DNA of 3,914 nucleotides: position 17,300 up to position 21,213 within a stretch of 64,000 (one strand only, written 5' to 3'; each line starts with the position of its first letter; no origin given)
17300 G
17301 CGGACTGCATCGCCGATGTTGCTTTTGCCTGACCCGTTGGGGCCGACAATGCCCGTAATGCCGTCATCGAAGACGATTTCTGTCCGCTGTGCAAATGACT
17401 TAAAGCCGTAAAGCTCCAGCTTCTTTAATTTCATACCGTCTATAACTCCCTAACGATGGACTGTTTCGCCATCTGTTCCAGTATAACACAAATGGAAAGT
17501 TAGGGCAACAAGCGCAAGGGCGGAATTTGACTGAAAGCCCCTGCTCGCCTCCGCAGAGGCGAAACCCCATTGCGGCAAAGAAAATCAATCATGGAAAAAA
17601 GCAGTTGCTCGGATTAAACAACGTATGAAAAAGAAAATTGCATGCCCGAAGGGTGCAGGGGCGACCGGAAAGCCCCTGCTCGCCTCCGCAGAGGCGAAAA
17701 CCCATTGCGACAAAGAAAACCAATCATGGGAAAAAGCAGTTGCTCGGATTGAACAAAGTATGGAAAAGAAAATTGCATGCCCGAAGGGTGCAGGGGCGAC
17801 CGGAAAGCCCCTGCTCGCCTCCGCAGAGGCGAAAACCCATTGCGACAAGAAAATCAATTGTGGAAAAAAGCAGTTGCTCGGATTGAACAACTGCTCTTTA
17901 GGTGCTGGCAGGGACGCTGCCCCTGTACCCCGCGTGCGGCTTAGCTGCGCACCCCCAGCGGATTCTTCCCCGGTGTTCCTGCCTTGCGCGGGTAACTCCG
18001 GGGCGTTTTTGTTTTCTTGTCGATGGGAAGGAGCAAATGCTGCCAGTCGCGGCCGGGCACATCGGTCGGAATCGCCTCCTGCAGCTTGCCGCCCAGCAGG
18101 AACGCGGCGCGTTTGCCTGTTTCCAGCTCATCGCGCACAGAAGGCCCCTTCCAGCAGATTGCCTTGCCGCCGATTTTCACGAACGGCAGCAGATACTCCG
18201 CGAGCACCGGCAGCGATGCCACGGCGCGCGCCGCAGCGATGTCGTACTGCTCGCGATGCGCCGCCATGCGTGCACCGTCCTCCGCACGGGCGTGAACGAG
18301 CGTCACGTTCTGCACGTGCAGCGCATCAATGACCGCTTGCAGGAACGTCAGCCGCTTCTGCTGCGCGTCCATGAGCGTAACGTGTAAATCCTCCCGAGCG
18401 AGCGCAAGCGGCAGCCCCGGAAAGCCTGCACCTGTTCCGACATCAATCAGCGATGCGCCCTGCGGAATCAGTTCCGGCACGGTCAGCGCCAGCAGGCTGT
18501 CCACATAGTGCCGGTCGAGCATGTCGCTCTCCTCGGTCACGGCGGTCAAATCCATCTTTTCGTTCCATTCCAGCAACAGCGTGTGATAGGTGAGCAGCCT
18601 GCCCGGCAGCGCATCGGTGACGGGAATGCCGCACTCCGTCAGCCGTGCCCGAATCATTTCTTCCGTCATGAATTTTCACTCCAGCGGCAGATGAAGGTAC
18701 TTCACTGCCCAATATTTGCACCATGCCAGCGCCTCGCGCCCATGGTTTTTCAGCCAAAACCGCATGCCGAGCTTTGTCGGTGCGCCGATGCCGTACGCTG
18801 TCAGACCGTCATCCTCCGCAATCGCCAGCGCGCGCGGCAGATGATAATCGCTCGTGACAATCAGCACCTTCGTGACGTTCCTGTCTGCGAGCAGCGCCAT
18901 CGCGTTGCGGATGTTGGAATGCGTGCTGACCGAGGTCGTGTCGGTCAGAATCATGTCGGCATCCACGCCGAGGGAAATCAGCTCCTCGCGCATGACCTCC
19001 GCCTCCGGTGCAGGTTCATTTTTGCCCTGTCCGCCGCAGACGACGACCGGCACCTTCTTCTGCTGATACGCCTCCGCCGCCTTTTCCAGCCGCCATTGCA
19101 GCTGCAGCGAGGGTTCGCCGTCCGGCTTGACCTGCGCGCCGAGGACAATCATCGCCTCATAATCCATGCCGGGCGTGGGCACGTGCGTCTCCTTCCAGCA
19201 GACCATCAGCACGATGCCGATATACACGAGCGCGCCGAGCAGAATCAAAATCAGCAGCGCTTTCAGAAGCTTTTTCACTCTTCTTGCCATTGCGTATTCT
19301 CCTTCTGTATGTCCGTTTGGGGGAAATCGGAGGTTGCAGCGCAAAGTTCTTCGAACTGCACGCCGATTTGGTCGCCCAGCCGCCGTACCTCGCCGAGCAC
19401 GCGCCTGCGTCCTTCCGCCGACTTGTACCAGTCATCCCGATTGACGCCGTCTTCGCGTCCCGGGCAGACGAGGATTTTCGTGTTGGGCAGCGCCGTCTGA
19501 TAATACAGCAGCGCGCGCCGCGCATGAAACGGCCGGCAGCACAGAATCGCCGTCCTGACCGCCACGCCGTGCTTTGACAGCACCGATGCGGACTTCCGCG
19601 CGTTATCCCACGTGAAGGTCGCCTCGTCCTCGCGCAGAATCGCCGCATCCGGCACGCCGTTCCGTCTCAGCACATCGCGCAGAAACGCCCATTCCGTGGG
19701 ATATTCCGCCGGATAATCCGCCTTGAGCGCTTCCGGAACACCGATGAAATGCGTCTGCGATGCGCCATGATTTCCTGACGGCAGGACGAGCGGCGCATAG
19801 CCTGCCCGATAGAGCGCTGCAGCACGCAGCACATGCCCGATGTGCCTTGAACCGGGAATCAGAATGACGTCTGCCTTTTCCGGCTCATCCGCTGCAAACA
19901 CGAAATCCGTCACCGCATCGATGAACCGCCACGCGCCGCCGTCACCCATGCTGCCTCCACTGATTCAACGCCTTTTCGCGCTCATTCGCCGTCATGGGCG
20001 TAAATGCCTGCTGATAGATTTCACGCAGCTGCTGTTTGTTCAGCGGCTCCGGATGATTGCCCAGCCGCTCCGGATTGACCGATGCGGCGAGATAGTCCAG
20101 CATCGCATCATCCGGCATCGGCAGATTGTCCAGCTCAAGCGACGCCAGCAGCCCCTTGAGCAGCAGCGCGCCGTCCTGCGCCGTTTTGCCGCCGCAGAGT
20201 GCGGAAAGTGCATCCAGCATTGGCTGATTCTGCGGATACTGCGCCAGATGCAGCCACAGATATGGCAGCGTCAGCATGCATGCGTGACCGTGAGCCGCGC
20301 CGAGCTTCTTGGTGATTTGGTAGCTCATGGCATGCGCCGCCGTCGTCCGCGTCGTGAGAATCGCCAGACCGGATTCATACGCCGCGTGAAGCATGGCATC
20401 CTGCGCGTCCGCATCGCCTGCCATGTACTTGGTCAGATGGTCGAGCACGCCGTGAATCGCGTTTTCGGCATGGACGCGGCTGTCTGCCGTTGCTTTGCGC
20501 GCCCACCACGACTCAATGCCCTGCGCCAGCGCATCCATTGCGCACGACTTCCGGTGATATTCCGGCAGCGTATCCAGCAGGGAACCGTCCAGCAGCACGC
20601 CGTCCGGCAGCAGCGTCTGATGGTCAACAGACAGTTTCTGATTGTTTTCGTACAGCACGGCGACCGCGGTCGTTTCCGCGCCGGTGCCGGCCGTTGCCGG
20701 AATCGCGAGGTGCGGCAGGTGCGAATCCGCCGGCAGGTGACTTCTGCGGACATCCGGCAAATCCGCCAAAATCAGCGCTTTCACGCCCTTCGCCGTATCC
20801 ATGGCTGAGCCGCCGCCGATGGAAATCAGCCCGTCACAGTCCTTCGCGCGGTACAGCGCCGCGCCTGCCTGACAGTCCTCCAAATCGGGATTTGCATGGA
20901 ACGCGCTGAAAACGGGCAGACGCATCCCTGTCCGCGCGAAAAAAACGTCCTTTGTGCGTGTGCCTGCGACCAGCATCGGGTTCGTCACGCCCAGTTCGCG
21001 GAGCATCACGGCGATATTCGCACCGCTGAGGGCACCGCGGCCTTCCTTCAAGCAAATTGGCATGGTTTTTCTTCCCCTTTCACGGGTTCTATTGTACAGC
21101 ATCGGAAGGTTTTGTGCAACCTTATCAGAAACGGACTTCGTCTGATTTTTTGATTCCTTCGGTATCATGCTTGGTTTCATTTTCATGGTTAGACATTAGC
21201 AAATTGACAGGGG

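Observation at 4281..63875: One GC-hairpin core recurs about two dozen times, only in intergenic DNA, and is combined with other modules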

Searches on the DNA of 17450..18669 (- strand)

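Call 23: search_rna_families(source=window, start=17450, end=17950, threshold=evalue, max_evalue=10, show_alignments=2)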
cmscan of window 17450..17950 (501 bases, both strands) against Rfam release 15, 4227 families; matches with E-value up to 10: 5.
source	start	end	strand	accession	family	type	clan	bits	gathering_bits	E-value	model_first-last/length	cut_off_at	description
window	17865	17899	-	RF03474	mir-4766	Gene; miRNA;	-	18.2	72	0.84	5-50/56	no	mir-4766 microRNA precursor family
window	17460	17590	-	RF01884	LINC00901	Gene; lncRNA;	-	16.8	55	0.79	1-152/152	no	Non-coding RNA BC040587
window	17838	17906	+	RF02054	STnc420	Gene; sRNA;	-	15.2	70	5.4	1-58/58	no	Salmonella enterica sRNA STnc420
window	17861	17901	+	RF03474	mir-4766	Gene; miRNA;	-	14.5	72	8.2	1-56/56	no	mir-4766 microRNA precursor family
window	17862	17950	-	RF02865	ncS01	Gene; sRNA;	-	13.8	58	7.8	15-110/110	5'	Burkholderia sRNA 1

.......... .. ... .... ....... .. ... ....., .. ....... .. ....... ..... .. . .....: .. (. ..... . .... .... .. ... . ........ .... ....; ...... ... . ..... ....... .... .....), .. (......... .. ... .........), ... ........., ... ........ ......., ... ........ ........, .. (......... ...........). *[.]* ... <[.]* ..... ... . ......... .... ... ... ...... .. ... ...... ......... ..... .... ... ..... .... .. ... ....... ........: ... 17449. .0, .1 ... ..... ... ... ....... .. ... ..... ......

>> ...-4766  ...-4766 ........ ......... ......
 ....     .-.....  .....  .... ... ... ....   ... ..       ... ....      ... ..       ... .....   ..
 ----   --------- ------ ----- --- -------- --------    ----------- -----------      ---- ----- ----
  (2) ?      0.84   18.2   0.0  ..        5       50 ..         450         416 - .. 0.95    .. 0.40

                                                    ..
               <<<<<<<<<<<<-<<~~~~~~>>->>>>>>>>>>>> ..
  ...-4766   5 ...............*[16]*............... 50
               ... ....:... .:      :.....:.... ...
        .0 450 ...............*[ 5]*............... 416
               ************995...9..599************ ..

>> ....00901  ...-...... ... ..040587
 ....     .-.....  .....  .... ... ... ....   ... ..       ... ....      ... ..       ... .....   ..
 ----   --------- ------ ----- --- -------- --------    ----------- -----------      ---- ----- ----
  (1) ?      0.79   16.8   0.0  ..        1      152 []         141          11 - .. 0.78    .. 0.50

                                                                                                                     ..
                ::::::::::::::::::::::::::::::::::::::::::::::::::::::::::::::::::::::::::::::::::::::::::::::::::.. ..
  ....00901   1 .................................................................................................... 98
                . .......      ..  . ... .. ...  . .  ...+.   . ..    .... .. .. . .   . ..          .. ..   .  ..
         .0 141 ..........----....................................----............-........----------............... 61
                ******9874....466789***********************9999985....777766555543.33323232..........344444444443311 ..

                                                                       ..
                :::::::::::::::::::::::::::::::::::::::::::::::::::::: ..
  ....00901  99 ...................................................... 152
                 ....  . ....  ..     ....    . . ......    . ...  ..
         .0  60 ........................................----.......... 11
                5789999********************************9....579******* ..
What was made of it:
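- On Known RNA families, including self-cleaving ribozymes and riboswitches (Rfam 15): Over array A, only chance-level hits at E<=10 (call 23).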

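Call 94: search_with_rna_model(model_id=R1, sources=[L165, L167, L170, L172, L178, L182, L189, L192, L193, L196, L206, L207, L208, L209, L211, L212, L213, L225, L229, L231, L232, L236, L119, L120], max_evalue=0.001)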
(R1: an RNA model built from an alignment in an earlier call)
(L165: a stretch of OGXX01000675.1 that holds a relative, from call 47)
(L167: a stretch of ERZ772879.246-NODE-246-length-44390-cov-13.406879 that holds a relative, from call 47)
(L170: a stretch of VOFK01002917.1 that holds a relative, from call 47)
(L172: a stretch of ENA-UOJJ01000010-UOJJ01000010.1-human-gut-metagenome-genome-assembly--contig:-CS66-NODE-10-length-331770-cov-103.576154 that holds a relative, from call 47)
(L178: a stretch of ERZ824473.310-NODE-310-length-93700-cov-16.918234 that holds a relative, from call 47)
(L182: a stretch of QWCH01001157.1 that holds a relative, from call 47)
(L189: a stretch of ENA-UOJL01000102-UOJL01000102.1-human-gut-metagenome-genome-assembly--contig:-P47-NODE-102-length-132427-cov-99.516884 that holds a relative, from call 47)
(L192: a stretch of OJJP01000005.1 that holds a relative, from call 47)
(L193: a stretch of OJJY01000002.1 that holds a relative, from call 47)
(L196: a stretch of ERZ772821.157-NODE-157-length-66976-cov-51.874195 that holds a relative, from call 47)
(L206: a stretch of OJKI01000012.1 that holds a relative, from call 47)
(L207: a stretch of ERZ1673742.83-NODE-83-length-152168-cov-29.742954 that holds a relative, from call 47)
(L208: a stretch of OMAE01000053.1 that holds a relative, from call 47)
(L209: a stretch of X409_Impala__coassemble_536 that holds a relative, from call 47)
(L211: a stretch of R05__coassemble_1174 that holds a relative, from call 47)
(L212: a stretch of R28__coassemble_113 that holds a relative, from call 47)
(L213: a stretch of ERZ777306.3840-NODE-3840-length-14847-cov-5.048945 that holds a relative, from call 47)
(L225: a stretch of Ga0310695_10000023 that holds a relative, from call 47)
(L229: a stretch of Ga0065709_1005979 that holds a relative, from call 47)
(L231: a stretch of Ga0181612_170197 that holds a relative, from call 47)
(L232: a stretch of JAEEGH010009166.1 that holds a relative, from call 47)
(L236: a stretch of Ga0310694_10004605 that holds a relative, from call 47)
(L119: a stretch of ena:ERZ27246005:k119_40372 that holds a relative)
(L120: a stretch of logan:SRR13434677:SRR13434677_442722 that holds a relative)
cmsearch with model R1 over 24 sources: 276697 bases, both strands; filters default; matches with E-value up to 0.001: 38.
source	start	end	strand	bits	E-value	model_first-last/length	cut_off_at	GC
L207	453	499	-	67.5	5e-17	1-47/47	no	0.7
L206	6900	6946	-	63.8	6e-16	1-47/47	no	0.68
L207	6900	6946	-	63.8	6e-16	1-47/47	no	0.68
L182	203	249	+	54.8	2.2e-13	1-47/47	no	0.6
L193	423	469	+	54.8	2.2e-13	1-47/47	no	0.6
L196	150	196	+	54.8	2.2e-13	1-47/47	no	0.6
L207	320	366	+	54.7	2.5e-13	1-47/47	no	0.6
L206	7054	7100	+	47.6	2.7e-11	1-47/47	no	0.6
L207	7052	7098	+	47.6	2.7e-11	1-47/47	no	0.6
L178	273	337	-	47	4e-11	1-47/47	no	0.65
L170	143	207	-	45.7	9.6e-11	1-47/47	no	0.62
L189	320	384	-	45.7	9.6e-11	1-47/47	no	0.62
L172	257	321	-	45.6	1e-10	1-47/47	no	0.66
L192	326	390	-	45.6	1e-10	1-47/47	no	0.66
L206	273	338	-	38.6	1.1e-08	1-47/47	no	0.65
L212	888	950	+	38.1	1.4e-08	1-47/47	no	0.73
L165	5186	5249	+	32.5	5.9e-07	1-47/47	no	0.59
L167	2187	2250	+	32.5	5.9e-07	1-47/47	no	0.59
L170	5186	5249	+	32.5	5.9e-07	1-47/47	no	0.59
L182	5186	5249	+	32.5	5.9e-07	1-47/47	no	0.59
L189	5186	5249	+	32.5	5.9e-07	1-47/47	no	0.59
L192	5186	5249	+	32.5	5.9e-07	1-47/47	no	0.59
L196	5186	5249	+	32.5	5.9e-07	1-47/47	no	0.59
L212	2678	2718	-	30.1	2.8e-06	1-47/47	no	0.71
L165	5311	5349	+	22.6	0.00041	1-47/47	no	0.72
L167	2312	2350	+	22.6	0.00041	1-47/47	no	0.72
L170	5311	5349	+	22.6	0.00041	1-47/47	no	0.72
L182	5311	5349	+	22.6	0.00041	1-47/47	no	0.72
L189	5311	5349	+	22.6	0.00041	1-47/47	no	0.72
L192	5311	5349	+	22.6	0.00041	1-47/47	no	0.72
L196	5311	5349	+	22.6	0.00041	1-47/47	no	0.72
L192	3165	3206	-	21.7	0.00077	1-47/47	no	0.69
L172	3261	3301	-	21.4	0.0009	1-47/47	no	0.68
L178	3279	3319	-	21.4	0.0009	1-47/47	no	0.68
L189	3165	3205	-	21.4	0.0009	1-47/47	no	0.68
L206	3279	3319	-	21.4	0.0009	1-47/47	no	0.68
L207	3279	3319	-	21.4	0.0009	1-47/47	no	0.68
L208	3276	3316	-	21.4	0.0009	1-47/47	no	0.68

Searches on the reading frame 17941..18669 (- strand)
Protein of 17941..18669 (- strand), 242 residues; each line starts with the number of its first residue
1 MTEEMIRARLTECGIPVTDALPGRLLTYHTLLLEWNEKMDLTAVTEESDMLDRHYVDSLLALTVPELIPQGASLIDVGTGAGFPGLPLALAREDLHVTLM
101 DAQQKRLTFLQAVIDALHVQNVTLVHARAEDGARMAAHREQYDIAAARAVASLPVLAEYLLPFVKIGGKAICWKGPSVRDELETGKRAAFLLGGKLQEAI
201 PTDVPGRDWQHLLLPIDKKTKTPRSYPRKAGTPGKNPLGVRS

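Call 15: search_protein_families(library=pfam, proteins=[window:17941-18669:-])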
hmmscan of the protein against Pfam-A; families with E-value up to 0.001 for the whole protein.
window:17941-18669:- (242 aa): 5 families
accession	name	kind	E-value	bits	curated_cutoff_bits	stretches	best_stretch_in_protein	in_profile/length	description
PF02527.21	GidB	-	2e-47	161.4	27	1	25-196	5-170/184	rRNA small subunit methyltransferase G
PF13847.12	Methyltransf_31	-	2.9e-05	24.2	27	1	71-151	4-84/145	Methyltransferase domain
PF05175.20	MTS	-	0.00019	21.5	23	1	64-133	27-91/170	Methyltransferase small domain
PF13649.12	Methyltransf_25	-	0.00048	21.2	27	1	75-147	2-70/97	Methyltransferase domain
PF08242.18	Methyltransf_12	-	0.00087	20.4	30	0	75-151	1-75/98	Methyltransferase domain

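Call 47: find_related_loci(query=window:17941-18669:-, collection=metagenome_contigs, flank=6000)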
Query window:17941-18669:- (242 aa) in metagenome_contigs; peptide patterns used: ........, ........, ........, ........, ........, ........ (x = any residue, [..] = any of these).
217 stretches matched a pattern; 151 encode a relative of the query (tblastn E <= 1e-3); the best 80 are kept; 80 distinct loci.
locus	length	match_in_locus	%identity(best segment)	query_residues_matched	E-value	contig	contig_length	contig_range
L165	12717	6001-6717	81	1-239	5e-132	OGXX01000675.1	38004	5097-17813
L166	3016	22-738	81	1-239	8e-137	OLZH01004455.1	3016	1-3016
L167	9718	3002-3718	81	1-239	1e-131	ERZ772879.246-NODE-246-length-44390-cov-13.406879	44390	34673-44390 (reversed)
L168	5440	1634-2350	81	1-239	5e-132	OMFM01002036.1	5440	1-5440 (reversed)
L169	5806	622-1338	81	1-239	9e-132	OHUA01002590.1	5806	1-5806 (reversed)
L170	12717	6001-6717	81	1-239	2e-131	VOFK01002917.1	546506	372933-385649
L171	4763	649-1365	81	1-239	2e-132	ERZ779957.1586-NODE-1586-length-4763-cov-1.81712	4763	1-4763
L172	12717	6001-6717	81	1-239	3e-131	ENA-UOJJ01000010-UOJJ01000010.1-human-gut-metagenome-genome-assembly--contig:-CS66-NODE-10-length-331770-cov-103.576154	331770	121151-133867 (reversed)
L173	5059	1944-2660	81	1-239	7e-132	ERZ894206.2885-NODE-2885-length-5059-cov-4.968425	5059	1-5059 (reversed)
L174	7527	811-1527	81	1-239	5e-131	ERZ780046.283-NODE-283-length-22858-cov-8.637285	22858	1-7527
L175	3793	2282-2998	81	1-239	5e-134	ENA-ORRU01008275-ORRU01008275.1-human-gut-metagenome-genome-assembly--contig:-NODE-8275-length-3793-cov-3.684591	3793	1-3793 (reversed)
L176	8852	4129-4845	80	1-239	7e-131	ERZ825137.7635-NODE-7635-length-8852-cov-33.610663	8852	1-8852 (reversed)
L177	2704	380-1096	80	1-239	5e-137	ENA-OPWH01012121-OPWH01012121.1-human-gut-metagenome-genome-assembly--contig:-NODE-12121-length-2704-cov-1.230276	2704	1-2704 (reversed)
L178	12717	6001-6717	81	1-239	4e-131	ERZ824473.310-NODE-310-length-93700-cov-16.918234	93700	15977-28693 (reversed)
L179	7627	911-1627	81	1-239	5e-131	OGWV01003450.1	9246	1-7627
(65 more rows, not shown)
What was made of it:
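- Tried and rejected: The closest gidB relatives are 81% identical and come from human gut metagenomes (call 47).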

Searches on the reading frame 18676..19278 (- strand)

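Call 77: search_protein_families(library=pfam, proteins=[window:18676-19278:-], max_evalue=0.00001)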
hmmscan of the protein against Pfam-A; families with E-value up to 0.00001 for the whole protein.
window:18676-19278:- (200 aa): 1 family
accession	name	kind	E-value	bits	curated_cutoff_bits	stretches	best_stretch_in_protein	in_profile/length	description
PF02698.23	DUF218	-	9e-29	100.5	27.6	1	42-174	2-110/133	DUF218 domain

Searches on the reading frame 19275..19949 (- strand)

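Call 78: search_protein_families(library=pfam, proteins=[window:19275-19949:-], max_evalue=0.00001)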
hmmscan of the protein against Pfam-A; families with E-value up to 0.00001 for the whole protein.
window:19275-19949:- (224 aa): 1 family
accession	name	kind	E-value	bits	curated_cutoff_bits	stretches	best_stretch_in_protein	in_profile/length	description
PF02698.23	DUF218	-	2.6e-17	63.4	27.6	1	27-159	1-105/133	DUF218 domain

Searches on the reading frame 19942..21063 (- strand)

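Call 15: search_protein_families(library=pfam, proteins=[window:19942-21063:-])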
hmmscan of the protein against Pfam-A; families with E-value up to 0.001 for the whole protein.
window:19942-21063:- (373 aa): 3 families
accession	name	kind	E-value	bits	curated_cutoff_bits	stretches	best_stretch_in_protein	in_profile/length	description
PF00465.25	Fe-ADH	-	5.3e-31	107.9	31.3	1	16-159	13-167/168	Iron-containing alcohol dehydrogenase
PF25137.1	ADH_Fe_C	-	9.4e-16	58.5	27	1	175-354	5-194/194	Fe-containing alcohol dehydrogenase family, C-terminal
PF13685.12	Fe-ADH_2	-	2.6e-08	34.5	28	1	19-94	12-93/149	Iron-containing alcohol dehydrogenase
